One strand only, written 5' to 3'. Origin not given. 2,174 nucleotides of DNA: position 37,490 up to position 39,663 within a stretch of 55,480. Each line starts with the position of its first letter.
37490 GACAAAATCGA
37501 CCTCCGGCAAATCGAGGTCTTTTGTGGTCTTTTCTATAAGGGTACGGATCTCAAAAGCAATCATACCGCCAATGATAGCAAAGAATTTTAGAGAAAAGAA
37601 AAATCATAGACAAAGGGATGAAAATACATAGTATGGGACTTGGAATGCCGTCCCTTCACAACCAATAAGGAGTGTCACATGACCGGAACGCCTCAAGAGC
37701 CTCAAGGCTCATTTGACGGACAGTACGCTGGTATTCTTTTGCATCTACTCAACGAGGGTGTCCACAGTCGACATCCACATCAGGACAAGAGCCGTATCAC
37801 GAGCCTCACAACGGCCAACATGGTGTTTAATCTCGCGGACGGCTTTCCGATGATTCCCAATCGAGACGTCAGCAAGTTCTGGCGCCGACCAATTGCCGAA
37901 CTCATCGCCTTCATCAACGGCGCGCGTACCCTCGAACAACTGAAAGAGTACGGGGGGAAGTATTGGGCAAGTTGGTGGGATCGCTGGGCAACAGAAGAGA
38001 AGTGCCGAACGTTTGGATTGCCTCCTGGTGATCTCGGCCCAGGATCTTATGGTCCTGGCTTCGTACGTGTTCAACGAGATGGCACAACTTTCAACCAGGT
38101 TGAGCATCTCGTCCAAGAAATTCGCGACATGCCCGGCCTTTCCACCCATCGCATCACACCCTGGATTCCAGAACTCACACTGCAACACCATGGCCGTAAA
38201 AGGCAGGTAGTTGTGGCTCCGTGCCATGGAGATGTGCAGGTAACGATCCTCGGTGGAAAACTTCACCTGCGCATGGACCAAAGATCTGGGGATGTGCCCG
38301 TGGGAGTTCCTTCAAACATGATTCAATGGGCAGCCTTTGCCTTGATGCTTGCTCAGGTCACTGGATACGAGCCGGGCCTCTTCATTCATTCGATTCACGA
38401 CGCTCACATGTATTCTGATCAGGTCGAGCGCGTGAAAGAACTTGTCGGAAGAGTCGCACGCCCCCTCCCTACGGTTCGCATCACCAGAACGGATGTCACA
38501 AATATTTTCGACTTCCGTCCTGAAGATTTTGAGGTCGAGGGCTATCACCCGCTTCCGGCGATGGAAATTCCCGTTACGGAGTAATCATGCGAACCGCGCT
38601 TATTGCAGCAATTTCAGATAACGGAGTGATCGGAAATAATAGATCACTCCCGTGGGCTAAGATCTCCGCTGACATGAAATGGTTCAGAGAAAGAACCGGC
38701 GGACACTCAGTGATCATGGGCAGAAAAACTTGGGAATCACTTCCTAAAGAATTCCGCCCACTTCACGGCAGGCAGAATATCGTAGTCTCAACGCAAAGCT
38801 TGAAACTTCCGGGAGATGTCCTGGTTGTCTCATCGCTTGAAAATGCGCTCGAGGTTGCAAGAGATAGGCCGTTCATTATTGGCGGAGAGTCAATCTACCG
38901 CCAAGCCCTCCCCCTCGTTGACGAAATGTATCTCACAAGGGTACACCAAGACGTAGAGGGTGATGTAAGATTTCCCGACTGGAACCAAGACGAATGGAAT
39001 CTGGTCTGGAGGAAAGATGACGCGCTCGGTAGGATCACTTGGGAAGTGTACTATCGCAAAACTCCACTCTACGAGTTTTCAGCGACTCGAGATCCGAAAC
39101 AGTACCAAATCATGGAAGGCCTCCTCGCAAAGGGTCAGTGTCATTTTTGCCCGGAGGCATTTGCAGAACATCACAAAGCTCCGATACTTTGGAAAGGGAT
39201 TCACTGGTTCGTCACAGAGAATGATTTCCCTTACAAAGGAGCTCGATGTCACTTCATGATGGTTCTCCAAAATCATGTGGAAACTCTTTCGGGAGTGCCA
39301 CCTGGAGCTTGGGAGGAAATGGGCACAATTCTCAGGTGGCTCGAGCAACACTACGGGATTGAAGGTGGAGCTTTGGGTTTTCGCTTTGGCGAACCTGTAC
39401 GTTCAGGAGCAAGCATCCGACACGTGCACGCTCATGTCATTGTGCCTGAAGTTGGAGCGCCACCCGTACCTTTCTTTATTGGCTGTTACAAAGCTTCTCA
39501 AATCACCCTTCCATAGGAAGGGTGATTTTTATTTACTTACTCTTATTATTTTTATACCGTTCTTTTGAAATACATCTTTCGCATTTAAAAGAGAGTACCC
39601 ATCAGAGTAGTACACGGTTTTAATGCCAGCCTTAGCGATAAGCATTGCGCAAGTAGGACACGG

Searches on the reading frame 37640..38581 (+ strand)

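Call 27: search_protein_families(library=pfam, proteins=[window:37640-38581:+], max_evalue=0.001)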
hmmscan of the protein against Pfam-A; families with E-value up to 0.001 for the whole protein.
window:37640-38581:+ (314 aa): 1 family
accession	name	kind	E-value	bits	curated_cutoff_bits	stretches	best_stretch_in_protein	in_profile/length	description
PF00303.24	Thymidylat_synt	-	1.1e-53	182.6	24.3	1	28-312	2-264/266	Thymidylate synthase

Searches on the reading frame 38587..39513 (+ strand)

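Call 27: search_protein_families(library=pfam, proteins=[window:38587-39513:+], max_evalue=0.001)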
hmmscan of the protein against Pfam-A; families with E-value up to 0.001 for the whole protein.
window:38587-39513:+ (309 aa): 1 family
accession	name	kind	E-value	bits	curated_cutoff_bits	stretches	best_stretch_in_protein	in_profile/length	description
PF00186.24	DHFR_1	-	1.4e-45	155.3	25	1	4-144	3-141/159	Dihydrofolate reductase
